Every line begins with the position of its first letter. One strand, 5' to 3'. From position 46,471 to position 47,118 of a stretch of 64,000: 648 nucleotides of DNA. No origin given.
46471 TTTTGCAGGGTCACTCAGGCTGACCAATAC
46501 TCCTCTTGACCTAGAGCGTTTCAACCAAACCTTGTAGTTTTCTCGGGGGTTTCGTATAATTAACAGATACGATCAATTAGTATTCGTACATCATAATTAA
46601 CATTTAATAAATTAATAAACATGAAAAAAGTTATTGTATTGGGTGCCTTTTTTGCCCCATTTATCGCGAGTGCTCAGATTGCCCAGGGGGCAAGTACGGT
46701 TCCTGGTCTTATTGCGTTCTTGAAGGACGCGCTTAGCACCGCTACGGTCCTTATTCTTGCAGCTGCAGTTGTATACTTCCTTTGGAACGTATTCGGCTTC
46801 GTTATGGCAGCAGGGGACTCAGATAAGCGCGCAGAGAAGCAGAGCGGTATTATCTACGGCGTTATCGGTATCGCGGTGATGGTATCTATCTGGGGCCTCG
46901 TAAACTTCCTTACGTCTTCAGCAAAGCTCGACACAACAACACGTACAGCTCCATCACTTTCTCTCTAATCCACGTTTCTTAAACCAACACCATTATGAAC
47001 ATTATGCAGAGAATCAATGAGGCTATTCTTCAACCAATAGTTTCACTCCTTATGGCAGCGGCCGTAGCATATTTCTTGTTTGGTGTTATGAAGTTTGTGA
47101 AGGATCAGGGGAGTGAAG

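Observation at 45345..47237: Five tandem paralogous pilin-like genes (signal peptide plus two TM helices)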

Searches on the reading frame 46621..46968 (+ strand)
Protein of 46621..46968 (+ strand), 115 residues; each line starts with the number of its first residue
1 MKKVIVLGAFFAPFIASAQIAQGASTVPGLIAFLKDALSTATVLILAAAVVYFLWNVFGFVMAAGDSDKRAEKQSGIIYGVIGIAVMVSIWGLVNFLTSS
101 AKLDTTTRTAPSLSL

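Call 3: search_protein_families(library=pfam, proteins=[window:46621-46968:+], max_evalue=1)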
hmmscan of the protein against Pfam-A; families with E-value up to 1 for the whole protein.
window:46621-46968:+ (115 aa): 6 families
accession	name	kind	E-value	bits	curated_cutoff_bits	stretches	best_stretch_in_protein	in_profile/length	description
PF18895.5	T4SS_pilin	-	1.2e-08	35.3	26.6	1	36-97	11-71/71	Type IV secretion system pilin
PF14256.11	YwiC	-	0.0049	17.6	25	1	27-94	13-79/126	YwiC-like protein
PF13268.11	DUF4059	-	0.011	16.5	25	1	44-88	13-57/72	Protein of unknown function (DUF4059)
PF09990.14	DUF2231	-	0.051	14.1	26.4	1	40-94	37-91/139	Predicted membrane protein (DUF2231)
PF06664.17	WLS-like_TM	-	0.052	13.3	28.3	1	2-106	112-218/247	Wntless-like, transmembrane domain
PF03530.19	SK_channel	-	0.35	11.3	31.8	0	31-70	49-88/118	Calcium-activated SK potassium channel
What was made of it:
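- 46621..46968 (+): pil4: signal peptide (ASA|Q), pilin hairpin and a conserved Thr-rich C-terminal tail with an invariant Pro. It is highly conserved. PF18895 35.3 bits (call 3).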

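Call 4: search_protein_families(library=ncbifam, proteins=[window:46621-46968:+], max_evalue=1)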
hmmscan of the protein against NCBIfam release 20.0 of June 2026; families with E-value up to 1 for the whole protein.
window:46621-46968:+ (115 aa): 1 family
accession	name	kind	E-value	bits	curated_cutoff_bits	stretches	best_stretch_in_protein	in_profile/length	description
NF045849.1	ICE_MMCAP2_0565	equivalog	6.8e-07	28.9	40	1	33-99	12-78/80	Mbov_0395 family pilin-like conjugal transfer protein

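Call 13: find_encoding_contigs(protein=window:46621-46968:+, flank=10000, max_places=6)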
Protein window:46621-46968:+ (115 aa): 1 contig read that carries it; 1 place shown.
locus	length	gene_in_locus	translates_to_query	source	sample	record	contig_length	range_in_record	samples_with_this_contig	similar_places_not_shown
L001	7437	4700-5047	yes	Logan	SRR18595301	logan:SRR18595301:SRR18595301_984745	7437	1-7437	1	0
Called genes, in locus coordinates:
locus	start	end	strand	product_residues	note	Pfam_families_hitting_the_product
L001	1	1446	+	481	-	?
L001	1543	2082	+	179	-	PF01209:Ubie_methyltran, PF05175:MTS (weak), PF02390:Methyltransf_4 (faint), PF13847:Methyltransf_31, PF08241:Methyltransf_11, PF08242:Methyltransf_12, PF13649:Methyltransf_25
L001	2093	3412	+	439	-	PF01547:SBP_bac_1, PF13416:SBP_bac_8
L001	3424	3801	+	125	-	PF04956:TrbC (weak)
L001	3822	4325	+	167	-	PF18895:T4SS_pilin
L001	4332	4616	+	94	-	PF18895:T4SS_pilin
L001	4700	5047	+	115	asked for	PF18895:T4SS_pilin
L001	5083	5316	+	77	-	PF18895:T4SS_pilin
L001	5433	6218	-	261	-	-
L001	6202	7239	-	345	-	-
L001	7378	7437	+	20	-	?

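Call 26: find_related_loci(query=A2, collection=genome_contigs, flank=10000)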
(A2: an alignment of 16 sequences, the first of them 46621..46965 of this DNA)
Query A2 (115 aa) in genome_contigs; peptide patterns used: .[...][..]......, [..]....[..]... (x = any residue, [..] = any of these).
151 stretches matched a pattern; 23 encode a relative of the query (tblastn E <= 1e-3); 23 distinct loci.
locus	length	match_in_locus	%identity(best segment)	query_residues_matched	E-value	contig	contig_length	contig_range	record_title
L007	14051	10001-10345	88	1-115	1e-61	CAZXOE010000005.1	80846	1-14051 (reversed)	MAG TPA_asm: uncultured Candidatus Saccharibacteria bacterium isolate ERP113451_co1_174 genome assembly, contig: NODE_18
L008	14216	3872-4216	88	1-115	1e-60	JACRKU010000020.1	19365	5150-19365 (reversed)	MAG: Candidatus Yonathbacteria bacterium isolate NC_groundwater_1863_Pr3_B-0.1um_46_30 SR-2_scaffold_141_2423386, whole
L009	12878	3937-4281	85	1-115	5e-60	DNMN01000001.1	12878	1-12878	MAG TPA_asm: Candidatus Yonathbacteria bacterium isolate UBA12043 contig_12261, whole genome shotgun sequence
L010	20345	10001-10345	83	1-115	3e-59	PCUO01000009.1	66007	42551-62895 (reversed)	MAG: Candidatus Yonathbacteria bacterium CG17_big_fil_post_rev_8_21_14_2_50_43_9 CG17_8_21_14_2.50_scaffold_442_c, whole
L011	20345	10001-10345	83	1-115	6e-59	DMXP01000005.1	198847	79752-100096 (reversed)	MAG TPA_asm: Candidatus Yonathbacteria bacterium isolate UBA11698 contig_1461, whole genome shotgun sequence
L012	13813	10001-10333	83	1-111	9e-58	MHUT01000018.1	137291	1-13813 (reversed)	MAG: Candidatus Yonathbacteria bacterium RIFCSPHIGHO2_02_FULL_44_14 rifcsphigho2_02_scaffold_653, whole genome shotgun s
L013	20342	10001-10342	74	1-114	7e-44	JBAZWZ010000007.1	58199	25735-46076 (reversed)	MAG: Candidatus Paceibacterota bacterium isolate SO_2017_GW1_44 NODE_2855_length_58199_cov_4.413211_OW334_2017, whole ge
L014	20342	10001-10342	54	1-111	5e-33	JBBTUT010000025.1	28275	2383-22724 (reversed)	MAG: Patescibacteria group bacterium isolate H41-bin067_1 H41_bin067_1_000000000025, whole genome shotgun sequence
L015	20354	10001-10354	57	1-115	1e-32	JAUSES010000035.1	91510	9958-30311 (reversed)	MAG: bacterium isolate E14_maxbin.225_sub E14_k141_556251, whole genome shotgun sequence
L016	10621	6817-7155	51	1-113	3e-32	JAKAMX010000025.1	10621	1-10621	MAG: bacterium isolate WY5.bin43 NODE_10942_length_10621_cov_1.297789, whole genome shotgun sequence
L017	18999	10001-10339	63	4-115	6e-30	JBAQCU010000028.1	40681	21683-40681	MAG: Minisyncoccia bacterium isolate MFD12004_ilm_asm_bin23 k127_144179, whole genome shotgun sequence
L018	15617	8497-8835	47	1-111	1e-27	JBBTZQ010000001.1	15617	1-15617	MAG: Patescibacteria group bacterium isolate H41-bin181_1 H41_bin181_1_000000000001, whole genome shotgun sequence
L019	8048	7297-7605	55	1-100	9e-27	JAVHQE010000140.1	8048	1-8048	MAG: Candidatus Paceibacterota bacterium isolate WB01no19_43_19 NODE_7233_length_8048_cov_11.461028, whole genome shotgu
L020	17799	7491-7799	53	1-100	5e-24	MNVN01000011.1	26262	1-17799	MAG: Candidatus Nomurabacteria bacterium CG1_02_43_90 cg1_0.2_scaffold_1337_c, whole genome shotgun sequence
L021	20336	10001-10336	44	1-111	2e-23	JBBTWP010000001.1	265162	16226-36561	MAG: Patescibacteria group bacterium isolate H41-bin017_1 H41_bin017_1_000000000001, whole genome shotgun sequence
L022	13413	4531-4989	41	31-110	9e-18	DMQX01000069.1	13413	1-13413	MAG TPA_asm: Candidatus Taylorbacteria bacterium isolate UBA11359 contig_4612, whole genome shotgun sequence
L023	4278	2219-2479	43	13-100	4e-16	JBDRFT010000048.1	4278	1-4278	MAG: bacterium isolate MEGAHIT-group-1.386 k141_7383484, whole genome shotgun sequence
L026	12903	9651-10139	46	38-110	8e-15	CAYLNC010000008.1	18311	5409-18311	MAG TPA_asm: uncultured Candidatus Saccharibacteria bacterium isolate SRP135725_co1_425 genome assembly, contig: NODE_39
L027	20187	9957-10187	36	21-100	4e-10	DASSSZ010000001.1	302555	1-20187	MAG TPA_asm: Candidatus Paceibacterota bacterium isolate SMAG_U528 k141_1405371, whole genome shotgun sequence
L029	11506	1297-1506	31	30-99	8e-6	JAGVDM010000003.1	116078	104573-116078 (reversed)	MAG: Candidatus Peribacterales bacterium isolate WC_2 c_000000152688, whole genome shotgun sequence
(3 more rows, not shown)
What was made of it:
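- Tried and rejected: It was redone with pil4 orthologues (call 26).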

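Call 39: search_solved_structures(query=A2, max_evalue=10, show_alignments=2)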
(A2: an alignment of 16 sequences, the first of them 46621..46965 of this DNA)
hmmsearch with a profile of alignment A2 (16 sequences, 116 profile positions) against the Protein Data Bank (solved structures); distinct sequences matched with E-value up to 10: 7.
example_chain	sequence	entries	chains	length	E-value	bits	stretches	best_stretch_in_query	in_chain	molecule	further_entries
24pi_A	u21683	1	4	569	0.017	18.3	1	24-104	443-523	Ancestral acetolactate synthase, catabolic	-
1ozf_A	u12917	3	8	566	0.034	17.4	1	24-104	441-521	Acetolactate synthase, catabolic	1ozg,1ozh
5d6r_B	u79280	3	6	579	0.035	17.3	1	24-104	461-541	Acetolactate synthase, catabolic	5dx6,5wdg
4rjj_A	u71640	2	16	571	0.088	16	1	23-86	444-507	Acetolactate synthase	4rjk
4rji_A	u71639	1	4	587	0.095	15.9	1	23-86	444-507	Acetolactate synthase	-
9zgl_A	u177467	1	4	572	0.34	14.1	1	7-85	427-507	Ancestral acetolactate synthase, catabolic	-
8evm_A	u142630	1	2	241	1.3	12.3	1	10-93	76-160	Chlorophyll dimer protein designs, Special Pair 3 (SP3x)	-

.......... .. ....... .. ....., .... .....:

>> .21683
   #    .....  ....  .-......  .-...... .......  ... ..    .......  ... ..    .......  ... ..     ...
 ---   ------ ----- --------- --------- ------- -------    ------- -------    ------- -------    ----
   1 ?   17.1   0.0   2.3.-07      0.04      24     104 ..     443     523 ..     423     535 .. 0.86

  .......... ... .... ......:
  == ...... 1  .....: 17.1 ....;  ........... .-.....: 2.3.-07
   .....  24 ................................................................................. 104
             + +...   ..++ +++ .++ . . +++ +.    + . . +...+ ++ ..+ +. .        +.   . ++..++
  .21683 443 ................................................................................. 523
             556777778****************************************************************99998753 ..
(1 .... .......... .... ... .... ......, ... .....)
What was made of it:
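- Tried and rejected: A profile of pil4 orthologues against PDB sequences gave only chance hits such as acetolactate synthase (call 39).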

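Call 51: predict_structure(alignment_id=A3)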
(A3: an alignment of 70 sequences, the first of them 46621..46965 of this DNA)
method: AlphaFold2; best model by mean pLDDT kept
length: 115 residues; sequences in the alignment: 70
mean_pLDDT: 74.9   pTM: 0.50
mean pLDDT of the five models: 74.9, 74.7, 73.1, 69.1, 64.6
residues with pLDDT >= 90: 20; 70-90: 55; 50-70: 39; < 50: 1
segments of 3 or more residues with pLDDT < 50: none
pLDDT, mean of each block of 10 residues (from residue 1): 56 58 63 74 87 91 86 90 90 78 59 59
secondary structure, 60 per line:
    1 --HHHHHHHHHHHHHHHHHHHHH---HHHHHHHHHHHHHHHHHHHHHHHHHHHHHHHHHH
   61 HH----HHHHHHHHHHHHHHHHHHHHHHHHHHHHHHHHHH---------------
elements in order: H3-23 H27-62 H67-100
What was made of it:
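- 46621..46968 (+): The AF2 model shows helices 27-62 and 67-100 with pLDDT 86-91 over residues 41-90 (call 51).
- On Pfam PF18895 T4SS_pilin: AF2 model of pil4: helices 27-62 and 67-100, pLDDT 86-91 over residues 41-90 (call 51).
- The AF2 model is a confident two-helix hairpin (call 51).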

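Call 53: search_protein_families(library=phrogs, proteins=[window:46621-46968:+], max_evalue=0.01)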
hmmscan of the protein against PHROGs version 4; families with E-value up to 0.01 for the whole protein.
window:46621-46968:+ (115 aa): 1 family
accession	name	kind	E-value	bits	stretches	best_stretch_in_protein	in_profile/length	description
phrog_14070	-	unknown function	0.0096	17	0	47-75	9-37/65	-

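Call 54: search_protein_families(library=pfam, proteins=[L029:7294-9663:-, L029:1587-3149:+, L029:3640-4938:-, L027:1775-3442:+, L022:5929-7341:-, L022:7967-9172:-, L015:10719-11927:-, L021:5333-6655:+, L026:11420-12631:-], max_evalue=0.001)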
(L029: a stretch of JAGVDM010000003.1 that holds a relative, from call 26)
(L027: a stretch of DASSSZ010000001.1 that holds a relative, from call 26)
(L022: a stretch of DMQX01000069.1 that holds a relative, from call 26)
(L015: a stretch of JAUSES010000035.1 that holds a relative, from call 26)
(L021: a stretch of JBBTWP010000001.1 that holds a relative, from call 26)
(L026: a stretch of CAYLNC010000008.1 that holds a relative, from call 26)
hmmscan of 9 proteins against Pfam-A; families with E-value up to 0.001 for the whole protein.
L029:7294-9663:- (789 aa): 3 families
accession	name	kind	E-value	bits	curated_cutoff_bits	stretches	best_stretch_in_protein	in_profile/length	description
PF19044.6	P-loop_TraG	-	2.4e-27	96.1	25.8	1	279-587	28-347/413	TraG P-loop domain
PF12846.13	AAA_10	-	1.8e-11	44.2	27.5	1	280-555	21-302/362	AAA-like domain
PF01935.23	DUF87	-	1.9e-06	28.6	23.2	1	284-344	27-89/220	Helicase HerA, central domain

L029:1587-3149:+ (520 aa): 6 families
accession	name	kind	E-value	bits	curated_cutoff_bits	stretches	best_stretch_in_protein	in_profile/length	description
PF09334.17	tRNA-synt_1g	-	2.6e-104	349.5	20.1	2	138-366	162-390/391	tRNA synthetases class I (M)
PF00133.28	tRNA-synt_1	-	7.3e-29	101.2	22.7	2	226-341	296-412/414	tRNA synthetases class I (I, L, M and V)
PF01406.26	tRNA-synt_1e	-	5.1e-13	49.5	27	1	290-332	240-282/301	tRNA synthetases class I (C) catalytic domain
PF19303.5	Anticodon_3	-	4.8e-06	27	23.5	1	382-515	11-138/152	Anticodon binding domain of methionyl tRNA ligase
PF01921.24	tRNA-synt_1f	-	1.8e-05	24.2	27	1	254-352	230-330/360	tRNA synthetases class I (K)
PF08264.19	Anticodon_1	-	0.00014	22.2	25.1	1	385-475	4-89/148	Anticodon-binding domain of tRNA ligase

L029:3640-4938:- (432 aa): 2 families
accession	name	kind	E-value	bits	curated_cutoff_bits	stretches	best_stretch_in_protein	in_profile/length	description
PF00395.25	SLH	-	2.4e-25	88.7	20.8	2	345-386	2-43/44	S-layer homology domain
PF18884.5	TSP3_bac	-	1.1e-14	54.3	25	3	24-45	1-22/22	Bacterial TSP3 repeat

L027:1775-3442:+ (555 aa): 2 families
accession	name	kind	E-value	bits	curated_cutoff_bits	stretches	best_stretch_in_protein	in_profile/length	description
PF00795.27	CN_hydrolase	-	5.4e-06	26.4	23.2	1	414-510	137-233/256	Carbon-nitrogen hydrolase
PF20154.4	LNT_N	-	6.9e-06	26.8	27.1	1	27-209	1-157/159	Apolipoprotein N-acyltransferase N-terminal domain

L022:5929-7341:- (470 aa): 0 families

L022:7967-9172:- (401 aa): 0 families

L015:10719-11927:- (402 aa): 0 families

L021:5333-6655:+ (440 aa): 6 families
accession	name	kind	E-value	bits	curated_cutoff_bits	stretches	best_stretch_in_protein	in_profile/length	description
PF00583.31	Acetyltransf_1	-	9.1e-14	52.2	20.7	1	51-137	28-116/116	Acetyltransferase (GNAT) family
PF04266.20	ASCH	-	3.9e-13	50.4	21.2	1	332-434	1-102/103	ASCH domain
PF13508.13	Acetyltransf_7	-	9.8e-12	45.5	27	1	57-138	4-83/84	Acetyltransferase (GNAT) domain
PF13673.13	Acetyltransf_10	-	1e-11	45.3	23.6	1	47-141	21-111/128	Acetyltransferase (GNAT) domain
PF13420.13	Acetyltransf_4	-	1.5e-06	28.7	24.3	1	3-147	1-144/155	Acetyltransferase (GNAT) domain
PF14542.12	Acetyltransf_CG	-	0.0008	19.9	30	0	59-113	2-57/80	GCN5-related N-acetyl-transferase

L026:11420-12631:- (403 aa): 1 family
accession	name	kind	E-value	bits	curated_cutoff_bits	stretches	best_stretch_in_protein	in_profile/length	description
PF01145.31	Band_7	-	4.7e-06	27.2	23.6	1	237-344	81-174/176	SPFH domain / Band 7 family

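Call 56: fold_search(model_id=the predicted structure, library=pdb)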
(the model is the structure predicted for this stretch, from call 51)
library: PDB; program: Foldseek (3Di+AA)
matches with E <= 10: 260; with E <= 0.001: 0
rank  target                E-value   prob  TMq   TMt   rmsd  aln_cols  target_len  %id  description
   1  6cnn_A                2.8e-01  0.96  0.54  0.19  12.5       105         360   10  Cryo-EM structure of the human SK4/calmodulin channel complex in the Ca2+ bound state I (released 2018-05-02)
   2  9vub_A                3.9e-01  0.93  0.56  0.18  12.0       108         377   13  channel C complex with 3 (released 2026-03-11)
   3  9vub_C                4.9e-01  0.91  0.56  0.19  12.0       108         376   13  channel C complex with 3 (released 2026-03-11)
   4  5n9j_V                5.3e-01  0.95  0.47  0.54   5.8        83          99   16  Core Mediator of transcriptional regulation (released 2017-05-17)
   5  9o48_A                6.3e-01  0.90  0.56  0.19  11.7       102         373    9  Cryo-EM structure of the human SK2-4 chimera/calmodulin channel complex in the Ca2+ bound state (released 2025-07-09)
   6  9o85_A                6.8e-01  0.89  0.57  0.19  12.6       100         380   11  Cryo-EM structure of KCa2.2_I/calmodulin channel in complex with rimtuzalcap (released 2025-06-18)
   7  4h63_K                7.2e-01  0.92  0.47  0.54   5.8        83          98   16  Structure of the Schizosaccharomyces pombe Mediator head module (released 2012-10-31)
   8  5u0p_V                8.1e-01  0.44  0.36  0.35   5.0        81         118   14  Cryo-EM structure of the transcriptional Mediator (released 2017-03-08)
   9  9div_F                1.6e+00  0.60  0.50  0.45   4.7       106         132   18  The crystal structure of de novo designed ChuA binding protein C8 (released 2025-05-21)
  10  4h63_V                1.7e+00  0.25  0.35  0.34   5.4        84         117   14  Structure of the Schizosaccharomyces pombe Mediator head module (released 2012-10-31)
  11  9vuc_B                1.8e+00  0.66  0.52  0.18  12.3        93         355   11  channel B complex with 2 (released 2026-03-11)
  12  9y5q_A                1.8e+00  0.47  0.52  0.19  12.9       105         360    8  Cryo EM structure of KCa3.1_R355K_I/calmodulin channel in complex with rimtuzalcap (released 2025-10-15)
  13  5n9j_Z                1.8e+00  0.38  0.44  0.42   4.8        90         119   13  Core Mediator of transcriptional regulation (released 2017-05-17)
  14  9o53_A                1.9e+00  0.69  0.59  0.20  11.8        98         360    9  Cryo-EM structure of the human SK2-4 chimera/calmodulin channel complex bound to a small molecule inhibitor (released 2025-07-09)
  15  9o51_A                1.9e+00  0.60  0.54  0.20  11.6        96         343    7  Cryo-EM structure of the human SK2-4 chimera/calmodulin channel complex in the Ca2+ free state (released 2025-07-09)
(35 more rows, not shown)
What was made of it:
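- Sequence and fold searches against solved pilins gave nothing significant (calls 39, 56); helical hairpins are poorly discriminated by such searches.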

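Call 62: search_protein_families(library=pfam, proteins=[L029:201-599:+, L029:602-1180:+, L029:1180-1530:+], max_evalue=1)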
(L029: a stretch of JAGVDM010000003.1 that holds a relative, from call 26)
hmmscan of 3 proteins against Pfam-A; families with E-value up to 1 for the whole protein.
L029:201-599:+ (132 aa): 1 family
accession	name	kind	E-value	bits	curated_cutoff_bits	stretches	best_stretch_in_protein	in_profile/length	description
PF18895.5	T4SS_pilin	-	6.7e-07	29.7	26.6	1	67-123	13-68/71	Type IV secretion system pilin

L029:602-1180:+ (192 aa): 3 families
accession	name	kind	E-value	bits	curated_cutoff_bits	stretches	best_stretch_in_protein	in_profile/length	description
PF18895.5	T4SS_pilin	-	1.9e-11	44.3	26.6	2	40-105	6-70/71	Type IV secretion system pilin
PF04290.18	DctQ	-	0.035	14.4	28.3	1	40-103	58-123/132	Tripartite ATP-independent periplasmic transporters, DctQ component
PF14802.11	TMEM192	-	0.24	10.9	25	1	118-168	15-63/236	TMEM192 family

L029:1180-1530:+ (116 aa): 2 families
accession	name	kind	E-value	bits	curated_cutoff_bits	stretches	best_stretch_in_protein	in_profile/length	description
PF18895.5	T4SS_pilin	-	1.1e-07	32.3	26.6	1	47-104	12-68/71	Type IV secretion system pilin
PF19297.4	QcrA_N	-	0.0083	16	27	1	44-111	55-122/222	QcrA subunit N-terminal region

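Call 63: find_homologous_proteins(query=L029:7294-9663:-, max_evalue=0.00001)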
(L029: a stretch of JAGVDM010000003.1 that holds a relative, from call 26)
Query L029:7294-9663:- (789 aa): 7999 proteins with E <= 0.00001 among 8000 candidates; the best 120 are listed.
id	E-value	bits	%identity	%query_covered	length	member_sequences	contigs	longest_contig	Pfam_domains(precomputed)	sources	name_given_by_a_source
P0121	0.0e+0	1421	87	90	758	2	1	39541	PF19044.7,PF01935.24,PF12846.14,PF03135.20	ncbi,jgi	jgi:hypothetical protein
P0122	0.0e+0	1254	77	94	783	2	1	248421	PF19044.7,PF01935.24,PF11130.15,PF12846.14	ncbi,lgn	-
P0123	0.0e+0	1217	69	98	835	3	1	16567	PF19044.7,PF01935.24,PF12846.14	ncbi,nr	ncbi:MAG: ATP-binding protein [Candidatus Peribacteraceae bacterium]|nr:ATP-binding protein [Candida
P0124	0.0e+0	1201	71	97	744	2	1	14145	PF19044.7,PF01935.24,PF12846.14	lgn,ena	-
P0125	0.0e+0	1200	85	77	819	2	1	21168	PF19044.7,PF01935.24,PF12846.14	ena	-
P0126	0.0e+0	1197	81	78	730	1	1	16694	PF19044.7,PF01935.24,PF11130.15,PF12846.14,PF03135.20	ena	-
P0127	0.0e+0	1195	80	83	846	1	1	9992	PF19044.7,PF01935.24,PF12846.14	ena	-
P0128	0.0e+0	1179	85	77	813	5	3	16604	PF19044.7,PF01935.24,PF12846.14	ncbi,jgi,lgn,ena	ncbi:MAG: ATP-binding protein [Candidatus Peribacteraceae bacterium]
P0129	0.0e+0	1178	81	78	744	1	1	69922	PF19044.7,PF01935.24,PF11130.15,PF12846.14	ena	-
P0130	0.0e+0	1160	69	96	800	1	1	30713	PF19044.7,PF01935.24,PF12846.14,PF03135.20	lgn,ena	-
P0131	0.0e+0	1157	81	80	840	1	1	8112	PF19044.7,PF01935.24,PF12846.14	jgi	-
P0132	0.0e+0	1149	76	85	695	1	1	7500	PF19044.7,PF01935.24,PF11130.15,PF12846.14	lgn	-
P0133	0.0e+0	1146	73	87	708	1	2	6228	PF19044.7,PF01935.24,PF12846.14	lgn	-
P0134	0.0e+0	1142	75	84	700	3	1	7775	PF19044.7,PF01935.24,PF12846.14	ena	-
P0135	0.0e+0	1142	75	86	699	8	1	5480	PF19044.7,PF01935.24,PF11130.15,PF12846.14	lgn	-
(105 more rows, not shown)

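Call 81: search_protein_representatives(alignment_id=A4)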
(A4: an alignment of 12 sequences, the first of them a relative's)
Query: 12 sequences, 787 profile positions. Proteins with E-value up to 0.001 (for the whole library): 10247; up to 1e-10: 6308; up to 1e-30: 2085. The best 150 are listed.
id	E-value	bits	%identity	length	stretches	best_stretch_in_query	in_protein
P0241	1.9e-285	965.5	-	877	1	38-628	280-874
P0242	9.6e-280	946.7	-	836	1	30-630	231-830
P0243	2.3e-243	826.4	-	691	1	35-627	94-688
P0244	6.2e-239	811.7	-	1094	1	37-634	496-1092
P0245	1.9e-230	783.6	-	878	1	33-631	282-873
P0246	9.7e-225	764.8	-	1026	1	34-632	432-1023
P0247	7.4e-221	751.9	-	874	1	51-779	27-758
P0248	1.2e-220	751.2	-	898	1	45-625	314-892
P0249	9.1e-214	728.5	-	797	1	57-629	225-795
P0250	1.3e-210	718.1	-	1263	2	294-634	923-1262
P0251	2.6e-210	717.0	-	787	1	64-631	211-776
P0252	1.2e-199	681.7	-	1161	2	279-646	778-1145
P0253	6.7e-198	676.0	-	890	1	45-744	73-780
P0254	9.2e-195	665.6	-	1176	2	293-637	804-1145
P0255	1.6e-194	664.8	-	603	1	61-637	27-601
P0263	9.3e-163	559.8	-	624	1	62-634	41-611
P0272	4.5e-141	488.1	-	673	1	37-635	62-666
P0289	1.6e-125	436.7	-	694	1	58-622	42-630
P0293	1.0e-123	430.7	-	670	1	60-638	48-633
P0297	2.4e-121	422.8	-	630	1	57-635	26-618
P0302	4.1e-116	405.5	-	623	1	48-628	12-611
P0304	1.8e-115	403.4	-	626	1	42-621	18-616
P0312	1.5e-111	390.5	-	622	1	58-629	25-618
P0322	4.3e-109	382.3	-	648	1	63-631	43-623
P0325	7.0e-108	378.3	-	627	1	56-622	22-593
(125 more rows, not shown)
